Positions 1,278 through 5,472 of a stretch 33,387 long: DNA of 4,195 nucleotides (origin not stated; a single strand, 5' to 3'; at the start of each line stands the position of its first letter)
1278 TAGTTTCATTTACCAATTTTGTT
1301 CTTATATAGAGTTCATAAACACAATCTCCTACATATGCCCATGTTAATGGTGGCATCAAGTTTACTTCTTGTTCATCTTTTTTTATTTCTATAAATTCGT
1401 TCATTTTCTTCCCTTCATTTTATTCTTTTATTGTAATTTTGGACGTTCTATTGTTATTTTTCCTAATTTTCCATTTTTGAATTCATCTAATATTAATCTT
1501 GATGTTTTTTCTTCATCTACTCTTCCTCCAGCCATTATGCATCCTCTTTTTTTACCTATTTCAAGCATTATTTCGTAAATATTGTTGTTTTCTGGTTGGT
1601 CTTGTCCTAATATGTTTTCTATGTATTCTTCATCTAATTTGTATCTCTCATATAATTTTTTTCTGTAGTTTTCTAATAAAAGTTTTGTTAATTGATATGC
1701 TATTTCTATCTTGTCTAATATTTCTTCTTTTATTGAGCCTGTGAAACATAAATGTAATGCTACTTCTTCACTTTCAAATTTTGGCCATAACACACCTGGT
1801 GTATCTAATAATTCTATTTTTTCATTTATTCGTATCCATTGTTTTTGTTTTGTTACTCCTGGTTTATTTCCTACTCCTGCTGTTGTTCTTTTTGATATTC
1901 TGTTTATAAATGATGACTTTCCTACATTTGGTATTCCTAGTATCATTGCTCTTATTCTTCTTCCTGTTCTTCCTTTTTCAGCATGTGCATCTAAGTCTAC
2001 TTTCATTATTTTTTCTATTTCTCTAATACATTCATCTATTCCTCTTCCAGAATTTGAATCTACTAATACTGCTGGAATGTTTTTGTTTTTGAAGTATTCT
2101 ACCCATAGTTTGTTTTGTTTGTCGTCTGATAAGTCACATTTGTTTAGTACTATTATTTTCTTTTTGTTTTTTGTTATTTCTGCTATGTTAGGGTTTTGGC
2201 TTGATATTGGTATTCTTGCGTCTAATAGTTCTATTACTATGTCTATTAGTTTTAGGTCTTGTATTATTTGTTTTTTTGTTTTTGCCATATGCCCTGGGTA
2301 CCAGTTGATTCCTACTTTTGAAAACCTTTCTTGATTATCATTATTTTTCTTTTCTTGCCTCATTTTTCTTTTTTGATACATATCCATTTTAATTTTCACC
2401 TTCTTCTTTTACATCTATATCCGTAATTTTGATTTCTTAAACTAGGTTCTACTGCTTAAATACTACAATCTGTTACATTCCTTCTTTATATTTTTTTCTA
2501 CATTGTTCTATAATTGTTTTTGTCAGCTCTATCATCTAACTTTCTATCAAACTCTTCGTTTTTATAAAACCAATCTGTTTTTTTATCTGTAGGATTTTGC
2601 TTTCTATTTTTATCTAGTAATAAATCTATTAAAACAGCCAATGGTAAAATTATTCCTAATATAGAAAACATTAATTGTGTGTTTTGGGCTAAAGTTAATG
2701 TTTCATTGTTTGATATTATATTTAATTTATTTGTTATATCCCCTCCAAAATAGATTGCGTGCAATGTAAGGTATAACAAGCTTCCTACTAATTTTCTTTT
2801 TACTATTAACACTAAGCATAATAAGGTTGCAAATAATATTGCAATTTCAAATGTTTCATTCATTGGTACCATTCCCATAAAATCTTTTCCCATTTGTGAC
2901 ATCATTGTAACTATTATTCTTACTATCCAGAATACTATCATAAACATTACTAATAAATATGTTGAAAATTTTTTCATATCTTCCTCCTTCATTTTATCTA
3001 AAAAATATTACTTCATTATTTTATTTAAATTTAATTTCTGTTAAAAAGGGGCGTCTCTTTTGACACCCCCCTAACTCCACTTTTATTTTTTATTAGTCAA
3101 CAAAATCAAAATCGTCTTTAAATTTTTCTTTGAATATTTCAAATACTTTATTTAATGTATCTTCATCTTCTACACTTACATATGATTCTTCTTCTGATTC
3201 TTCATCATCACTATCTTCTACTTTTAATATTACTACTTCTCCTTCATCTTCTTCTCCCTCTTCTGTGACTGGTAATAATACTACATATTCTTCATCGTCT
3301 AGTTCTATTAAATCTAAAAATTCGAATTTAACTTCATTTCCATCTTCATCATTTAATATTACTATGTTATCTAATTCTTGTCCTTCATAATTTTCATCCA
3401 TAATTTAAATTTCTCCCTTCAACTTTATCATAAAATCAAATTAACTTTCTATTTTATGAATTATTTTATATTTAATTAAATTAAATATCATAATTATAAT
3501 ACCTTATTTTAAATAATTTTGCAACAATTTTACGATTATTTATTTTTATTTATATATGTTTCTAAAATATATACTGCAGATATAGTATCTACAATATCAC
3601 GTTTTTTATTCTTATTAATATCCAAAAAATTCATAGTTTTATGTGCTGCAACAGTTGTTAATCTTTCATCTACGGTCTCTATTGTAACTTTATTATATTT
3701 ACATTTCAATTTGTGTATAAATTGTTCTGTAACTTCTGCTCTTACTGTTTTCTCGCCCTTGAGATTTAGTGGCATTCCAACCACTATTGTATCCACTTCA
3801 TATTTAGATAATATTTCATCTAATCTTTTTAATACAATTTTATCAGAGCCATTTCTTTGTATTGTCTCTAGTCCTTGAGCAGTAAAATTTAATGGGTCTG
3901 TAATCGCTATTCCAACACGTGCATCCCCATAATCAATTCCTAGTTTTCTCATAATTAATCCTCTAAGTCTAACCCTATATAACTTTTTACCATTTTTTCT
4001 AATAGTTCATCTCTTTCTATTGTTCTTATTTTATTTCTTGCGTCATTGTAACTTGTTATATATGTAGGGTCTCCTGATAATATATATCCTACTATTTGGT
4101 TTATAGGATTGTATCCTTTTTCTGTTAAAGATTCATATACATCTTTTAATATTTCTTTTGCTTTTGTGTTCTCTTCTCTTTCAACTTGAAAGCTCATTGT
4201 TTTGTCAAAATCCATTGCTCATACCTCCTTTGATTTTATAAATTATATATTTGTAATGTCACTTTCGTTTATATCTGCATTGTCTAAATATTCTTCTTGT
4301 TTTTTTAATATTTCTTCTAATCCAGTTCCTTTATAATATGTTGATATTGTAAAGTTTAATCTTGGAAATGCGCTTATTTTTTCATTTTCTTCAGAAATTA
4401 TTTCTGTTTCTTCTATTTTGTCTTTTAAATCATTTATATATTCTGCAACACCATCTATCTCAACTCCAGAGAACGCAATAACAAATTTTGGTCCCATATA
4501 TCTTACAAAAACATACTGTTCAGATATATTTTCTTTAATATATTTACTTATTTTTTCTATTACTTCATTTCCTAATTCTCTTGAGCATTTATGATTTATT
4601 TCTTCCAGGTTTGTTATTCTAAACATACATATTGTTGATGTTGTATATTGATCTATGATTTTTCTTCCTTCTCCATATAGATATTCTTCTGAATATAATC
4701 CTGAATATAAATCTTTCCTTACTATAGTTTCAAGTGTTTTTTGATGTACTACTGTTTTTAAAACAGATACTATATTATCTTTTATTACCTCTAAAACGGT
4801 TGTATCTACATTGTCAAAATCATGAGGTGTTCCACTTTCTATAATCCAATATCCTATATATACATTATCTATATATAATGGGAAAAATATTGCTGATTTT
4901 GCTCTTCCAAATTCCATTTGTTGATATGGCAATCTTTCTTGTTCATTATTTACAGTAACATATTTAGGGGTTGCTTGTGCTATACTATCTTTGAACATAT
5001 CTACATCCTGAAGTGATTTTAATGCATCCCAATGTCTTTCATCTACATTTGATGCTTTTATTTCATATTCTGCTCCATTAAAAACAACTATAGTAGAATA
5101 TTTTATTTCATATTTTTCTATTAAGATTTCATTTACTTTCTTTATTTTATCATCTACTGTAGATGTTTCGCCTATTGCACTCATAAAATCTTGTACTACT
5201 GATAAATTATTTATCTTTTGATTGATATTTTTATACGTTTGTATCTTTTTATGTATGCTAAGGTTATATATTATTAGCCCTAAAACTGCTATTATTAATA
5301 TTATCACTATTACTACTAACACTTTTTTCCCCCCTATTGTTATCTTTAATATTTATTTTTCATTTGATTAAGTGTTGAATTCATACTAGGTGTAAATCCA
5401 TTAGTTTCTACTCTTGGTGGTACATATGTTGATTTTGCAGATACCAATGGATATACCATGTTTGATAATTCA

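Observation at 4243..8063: Uncharacterised three-gene cassette grafted onto the ireB-ruvX operon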

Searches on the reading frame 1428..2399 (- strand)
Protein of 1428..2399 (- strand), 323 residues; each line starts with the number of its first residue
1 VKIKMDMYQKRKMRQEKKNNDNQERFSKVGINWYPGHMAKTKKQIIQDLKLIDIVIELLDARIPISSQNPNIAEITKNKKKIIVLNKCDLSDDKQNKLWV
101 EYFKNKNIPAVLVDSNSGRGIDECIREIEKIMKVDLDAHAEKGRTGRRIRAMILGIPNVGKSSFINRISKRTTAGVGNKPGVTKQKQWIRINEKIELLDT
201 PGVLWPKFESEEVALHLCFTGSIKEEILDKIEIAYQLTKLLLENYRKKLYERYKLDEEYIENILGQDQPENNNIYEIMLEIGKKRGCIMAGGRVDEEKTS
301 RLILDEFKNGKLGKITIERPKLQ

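Call 18: search_protein_families(library=pfam, proteins=[window:1428-2399:-], max_evalue=0.001)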
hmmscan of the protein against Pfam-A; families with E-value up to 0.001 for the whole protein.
window:1428-2399:- (323 aa): 4 families
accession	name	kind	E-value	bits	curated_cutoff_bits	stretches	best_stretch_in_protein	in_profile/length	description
PF01926.29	MMR_HSR1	-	1.9e-19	70.3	21.9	1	151-212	2-64/113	50S ribosome-binding GTPase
PF02421.24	FeoB_N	-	8.1e-12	45.4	27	1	151-215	3-71/156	Ferrous iron transport protein B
PF03193.22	RsgA_GTPase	-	5.7e-07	30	30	0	77-130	52-106/174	RsgA GTPase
PF00025.27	Arf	-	0.0001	22.3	22.3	0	70-135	48-111/174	ADP-ribosylation factor family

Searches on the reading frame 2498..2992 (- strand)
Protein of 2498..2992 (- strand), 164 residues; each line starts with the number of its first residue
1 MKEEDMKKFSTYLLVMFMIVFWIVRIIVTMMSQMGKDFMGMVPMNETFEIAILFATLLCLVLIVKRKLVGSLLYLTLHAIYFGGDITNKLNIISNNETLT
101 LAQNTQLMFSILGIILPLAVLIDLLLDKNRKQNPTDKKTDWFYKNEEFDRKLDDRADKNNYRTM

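Call 3: search_protein_families(library=pfam, proteins=[window:2498-2992:-], max_evalue=0.1)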
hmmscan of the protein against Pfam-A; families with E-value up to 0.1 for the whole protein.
window:2498-2992:- (164 aa): 0 families

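Call 4: search_protein_families(library=ncbifam, proteins=[window:2498-2992:-], max_evalue=0.1)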
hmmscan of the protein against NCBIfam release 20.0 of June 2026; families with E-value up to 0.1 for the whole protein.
window:2498-2992:- (164 aa): 1 family
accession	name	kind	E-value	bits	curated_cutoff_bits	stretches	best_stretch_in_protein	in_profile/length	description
NF047874.1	MASE3_PAS_HK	subfamily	0.018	13.8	560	1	11-139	112-243/655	MASE3 domain-containing sensor histidine kinase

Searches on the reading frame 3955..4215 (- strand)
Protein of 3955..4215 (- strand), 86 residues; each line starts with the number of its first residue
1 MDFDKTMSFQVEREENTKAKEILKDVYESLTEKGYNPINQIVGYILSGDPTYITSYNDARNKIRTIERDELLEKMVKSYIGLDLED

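Call 3: search_protein_families(library=pfam, proteins=[window:3955-4215:-], max_evalue=0.1)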
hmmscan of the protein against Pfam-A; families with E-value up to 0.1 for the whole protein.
window:3955-4215:- (86 aa): 3 families
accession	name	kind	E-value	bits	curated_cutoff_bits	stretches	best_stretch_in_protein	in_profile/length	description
PF06135.17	IreB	-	1.9e-39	134.1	25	1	4-80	1-77/78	IreB regulatory phosphoprotein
PF05227.19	CHASE3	-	0.002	18.5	28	1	43-65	31-53/138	CHASE3 domain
PF03190.21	Thioredox_DsbH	-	0.08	13.3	27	1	7-79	74-144/163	Protein of unknown function, DUF255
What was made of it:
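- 3955..4215 (-): ireB (IreB/ReoM family phosphoprotein), the fixed downstream partner. PF06135 at 1.9e-39 (call 3).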

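Call 4: search_protein_families(library=ncbifam, proteins=[window:3955-4215:-], max_evalue=0.1)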
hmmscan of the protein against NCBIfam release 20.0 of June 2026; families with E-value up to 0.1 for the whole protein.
window:3955-4215:- (86 aa): 1 family
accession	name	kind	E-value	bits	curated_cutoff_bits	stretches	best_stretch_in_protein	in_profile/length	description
NF003997.2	PRK05473.1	equivalog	2.8e-40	136.6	91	1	3-80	2-79/81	IreB family regulatory phosphoprotein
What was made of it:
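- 3955..4215 (-): NCBIfam equivalog at 2.8e-40 (call 4).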

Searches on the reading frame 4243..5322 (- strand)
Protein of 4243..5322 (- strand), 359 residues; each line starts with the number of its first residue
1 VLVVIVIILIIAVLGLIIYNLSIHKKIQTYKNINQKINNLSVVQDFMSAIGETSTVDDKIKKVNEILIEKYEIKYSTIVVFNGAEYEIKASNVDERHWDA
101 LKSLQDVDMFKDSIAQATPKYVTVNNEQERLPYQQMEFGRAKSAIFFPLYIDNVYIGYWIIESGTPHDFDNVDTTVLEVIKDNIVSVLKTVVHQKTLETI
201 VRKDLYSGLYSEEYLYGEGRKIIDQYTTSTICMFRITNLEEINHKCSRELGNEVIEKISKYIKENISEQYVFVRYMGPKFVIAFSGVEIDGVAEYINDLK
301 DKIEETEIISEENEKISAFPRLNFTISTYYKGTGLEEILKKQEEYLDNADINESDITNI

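Call 3: search_protein_families(library=pfam, proteins=[window:4243-5322:-], max_evalue=0.1)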
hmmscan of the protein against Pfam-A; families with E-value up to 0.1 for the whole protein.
window:4243-5322:- (359 aa): 3 families
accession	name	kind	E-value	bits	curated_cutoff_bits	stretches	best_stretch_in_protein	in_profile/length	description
PF00990.26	GGDEF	-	2.3e-08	34.4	23.8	1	225-349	29-154/161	Diguanylate cyclase, GGDEF domain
PF20317.4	HTH_60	-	0.012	16.4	24.1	1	24-82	40-98/140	Helix-turn-helix domain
PF14991.11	MLANA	-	0.05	14.3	27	0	6-55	29-77/117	Protein melan-A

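Call 4: search_protein_families(library=ncbifam, proteins=[window:4243-5322:-], max_evalue=0.1)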
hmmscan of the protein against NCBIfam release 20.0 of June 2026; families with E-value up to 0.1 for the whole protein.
window:4243-5322:- (359 aa): 16 families
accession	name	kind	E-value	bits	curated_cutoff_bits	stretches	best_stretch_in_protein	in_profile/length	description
TIGR00254.1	GGDEF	domain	4.3e-10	39.5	37.4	1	219-347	27-154/168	diguanylate cyclase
NF007135.0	PRK09581.1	equivalog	2.5e-09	36.5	474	1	195-349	287-444/457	PleD family two-component system response regulator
NF047654.1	DiguCycDgcRLepto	equivalog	4.6e-09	35.6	500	1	175-350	108-279/295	diguanylate cyclase DgcR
NF038266.1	diguan_SiaD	equivalog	1.2e-07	31.4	290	1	197-346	90-241/252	biofilm regulation diguanylate cyclase SiaD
NF041606.1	dguan_cyc_DgcA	equivalog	1e-06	28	370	1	209-314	186-295/340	diguanylate cyclase DgcA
NF050064.1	BlResRespRegCbrR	equivalog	2.9e-05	23.2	600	1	184-354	237-408/415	bile resistance response regulator CbrR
NF045673.1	c-di-GMPRcptLapD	equivalog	0.00015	20.2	1020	1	227-354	265-392/647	cyclic di-GMP receptor LapD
NF003409.0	PRK04778.1-3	equivalog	0.0004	19.3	562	1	1-48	4-51/570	septation ring formation regulator EzrA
NF008467.0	PRK11359.1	equivalog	0.00052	18.1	857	1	194-313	369-489/800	oxygen-sensing cyclic-di-GMP phosphodiesterase DosP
NF007423.1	PRK09966.1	equivalog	0.001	18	325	1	195-315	233-357/390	diguanylate cyclase DgcN/YfiN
NF011955.1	PRK15426.1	equivalog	0.0028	15.9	408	1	190-314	387-515/564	cellulose biosynthesis regulator diguanylate cyclase DgcQ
NF007380.0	PRK09894.1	equivalog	0.0058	16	256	1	168-317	102-246/296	diguanylate cyclase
NF053781.1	cdiGMPphdstlr2612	equivalog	0.009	13.6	1600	1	189-288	828-932/1268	Tlr1612 family c-di-GMP phosphodiesterase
NF007599.0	PRK10245.1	equivalog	0.012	14.1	402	1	189-304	198-317/371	diguanylate cyclase AdrA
NF047872.1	GGDEF_GdpS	equivalog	0.015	14.5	400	1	226-316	216-306/355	GGDEF domain-containing protein GdpS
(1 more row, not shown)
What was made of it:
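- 4243..5322 (-): Gene C: 359-aa protein with a TM segment (residues 1-27), a GAF-like region (about 40-185) and a degenerate GGDEF domain (about 195-350). Pfam and NCBIfam GGDEF matches (calls 3, 4).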

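Call 34: search_solved_structures(query=window:4243-5322:-, max_evalue=0.01, show_alignments=2)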
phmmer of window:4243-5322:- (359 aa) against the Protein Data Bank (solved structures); distinct sequences matched with E-value up to 0.01: 8.
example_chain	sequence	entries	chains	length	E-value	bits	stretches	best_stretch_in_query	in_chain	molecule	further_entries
6zxb_A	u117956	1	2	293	1.5e-07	34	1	178-350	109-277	Putative GGDEF/response regulator receiver domain protein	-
6zxc_A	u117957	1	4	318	1.8e-07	33.7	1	178-350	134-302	Putative GGDEF/response regulator receiver domain protein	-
6zxm_A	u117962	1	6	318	5e-07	32.3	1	178-350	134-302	Putative GGDEF/response regulator receiver domain protein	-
4urs_A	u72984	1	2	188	2.6e-06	30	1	192-342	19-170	DIGUANYLATE CYCLASE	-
4urq_U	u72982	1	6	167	0.0001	24.7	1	207-342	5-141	DIGUANYLATE CYCLASE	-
4urg_A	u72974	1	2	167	0.0002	23.8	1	207-342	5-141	DIGUANYLATE CYCLASE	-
4zve_A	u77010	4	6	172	0.00029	23.2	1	230-317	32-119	Diguanylate cyclase DosC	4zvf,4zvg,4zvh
3i5c_A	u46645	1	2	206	0.0069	18.7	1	198-334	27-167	Fusion of General control protein GCN4 and WSPR response regulator protein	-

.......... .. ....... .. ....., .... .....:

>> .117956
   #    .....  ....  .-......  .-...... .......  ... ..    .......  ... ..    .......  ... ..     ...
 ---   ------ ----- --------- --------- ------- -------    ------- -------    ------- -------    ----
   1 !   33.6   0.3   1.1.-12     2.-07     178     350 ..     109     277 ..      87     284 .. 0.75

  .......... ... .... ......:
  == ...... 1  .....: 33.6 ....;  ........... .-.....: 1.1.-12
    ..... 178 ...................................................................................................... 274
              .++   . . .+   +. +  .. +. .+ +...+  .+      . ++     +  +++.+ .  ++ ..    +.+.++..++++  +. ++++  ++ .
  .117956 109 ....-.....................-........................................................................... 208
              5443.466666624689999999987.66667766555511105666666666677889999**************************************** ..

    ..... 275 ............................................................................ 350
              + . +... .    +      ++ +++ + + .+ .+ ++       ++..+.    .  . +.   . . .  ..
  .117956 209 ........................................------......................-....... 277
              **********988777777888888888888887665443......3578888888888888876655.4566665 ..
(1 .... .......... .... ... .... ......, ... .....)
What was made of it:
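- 4243..5322 (-): Alignment to diguanylate cyclase 6zxb shows MGPKF in place of GGEEF (call 34).
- On GGDEF diguanylate cyclase (gene C): MGPKF replaces GGEEF and RIT replaces DID in the alignment to 6zxb (call 34).
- Checked: In the alignment to solved cyclases, GG[DE]EF is replaced by MGPKF and the metal-binding DxD by RIT (call 34).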

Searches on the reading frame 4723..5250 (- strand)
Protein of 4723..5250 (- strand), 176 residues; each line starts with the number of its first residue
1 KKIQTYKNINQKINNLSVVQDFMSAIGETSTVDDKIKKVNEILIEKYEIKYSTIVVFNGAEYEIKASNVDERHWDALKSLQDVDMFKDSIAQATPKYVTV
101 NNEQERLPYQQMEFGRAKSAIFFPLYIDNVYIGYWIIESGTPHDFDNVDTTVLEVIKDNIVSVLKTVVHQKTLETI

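Call 62: search_solved_structures(query=A4, max_evalue=10, show_alignments=2)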
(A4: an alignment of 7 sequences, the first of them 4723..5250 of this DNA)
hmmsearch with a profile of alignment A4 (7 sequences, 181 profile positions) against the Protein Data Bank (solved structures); distinct sequences matched with E-value up to 10: 2.
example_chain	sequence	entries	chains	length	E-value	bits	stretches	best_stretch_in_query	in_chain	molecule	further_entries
4g3v_A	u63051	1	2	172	0.41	13.4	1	13-68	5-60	Transcriptional regulator nlh2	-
3rfb_A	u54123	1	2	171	0.52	13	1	99-156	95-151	Putative uncharacterized protein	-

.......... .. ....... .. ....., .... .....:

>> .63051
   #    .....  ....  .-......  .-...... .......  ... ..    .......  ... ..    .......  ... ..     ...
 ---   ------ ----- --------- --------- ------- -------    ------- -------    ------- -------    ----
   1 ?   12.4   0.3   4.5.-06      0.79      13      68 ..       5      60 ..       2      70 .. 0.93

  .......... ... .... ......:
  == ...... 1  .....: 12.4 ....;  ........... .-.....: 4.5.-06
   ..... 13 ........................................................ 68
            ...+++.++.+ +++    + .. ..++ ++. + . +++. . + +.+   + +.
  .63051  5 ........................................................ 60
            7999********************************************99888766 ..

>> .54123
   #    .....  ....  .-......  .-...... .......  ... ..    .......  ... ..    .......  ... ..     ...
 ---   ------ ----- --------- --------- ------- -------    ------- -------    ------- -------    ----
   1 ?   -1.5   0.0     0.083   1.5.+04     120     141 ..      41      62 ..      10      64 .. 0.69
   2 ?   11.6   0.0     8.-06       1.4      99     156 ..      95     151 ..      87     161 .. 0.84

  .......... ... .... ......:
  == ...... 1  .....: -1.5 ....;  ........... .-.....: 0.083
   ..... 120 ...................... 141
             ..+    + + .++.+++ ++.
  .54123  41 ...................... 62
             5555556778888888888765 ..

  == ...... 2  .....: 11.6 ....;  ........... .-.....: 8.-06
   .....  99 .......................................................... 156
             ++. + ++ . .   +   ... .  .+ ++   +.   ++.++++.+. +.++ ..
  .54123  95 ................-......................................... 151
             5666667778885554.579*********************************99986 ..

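Call 63: search_protein_families(library=pfam, alignment_id=A4, max_evalue=10)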
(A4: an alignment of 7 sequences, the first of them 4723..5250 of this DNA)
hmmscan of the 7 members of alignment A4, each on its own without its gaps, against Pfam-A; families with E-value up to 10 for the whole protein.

A. member 1, window:4723-5250:- (176 aa): 4 families
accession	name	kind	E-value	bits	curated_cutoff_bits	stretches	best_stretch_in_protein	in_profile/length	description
PF20317.4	HTH_60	-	0.015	16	24.1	1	2-59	42-99/140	Helix-turn-helix domain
PF02520.22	ANIS5_cation-bd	-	0.047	14.2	29.3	1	4-57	50-104/109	SXP/RAL-2 family protein Ani s 5-like, metal-binding domain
PF13185.12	GAF_2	-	0.15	12.7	28.6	1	98-160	67-131/136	GAF domain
PF08892.16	YqcI_YcgG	-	0.16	12.2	27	1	28-85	37-94/211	YqcI/YcgG family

B. families by the number of members that match (of 7 scanned): 11 families
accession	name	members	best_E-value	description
PF09597.18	SAM_Ribosomal_mS41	3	0.073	Small ribosomal subunit protein mS41 SAM domain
PF13185.12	GAF_2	3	0.15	GAF domain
PF20317.4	HTH_60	2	0.015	Helix-turn-helix domain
PF04870.21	Moulting_cycle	1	0.04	Moulting cycle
PF02520.22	ANIS5_cation-bd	1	0.047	SXP/RAL-2 family protein Ani s 5-like, metal-binding domain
PF06569.16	DUF1128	1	0.076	Protein of unknown function (DUF1128)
PF15448.11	NTS_2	1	0.12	N-terminal segments of P. falciparum erythrocyte membrane protein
PF02346.21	Vac_Fusion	1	0.14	Chordopoxvirus multifunctional envelope protein A27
PF08892.16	YqcI_YcgG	1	0.16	YqcI/YcgG family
PF00282.25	Pyridoxal_deC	1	0.18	Pyridoxal-dependent decarboxylase conserved domain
PF10169.15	LLPH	1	3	LLP homolog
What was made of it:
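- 4243..5322 (-): Weak GAF hints: GAF_2 at E 0.15 in 3 of 7 members, plus PDB 4g3v and 3rfb at E about 0.4-0.5 (calls 62, 63).
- Tried and rejected: There were only weak, consistent hints (calls 62, 63).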
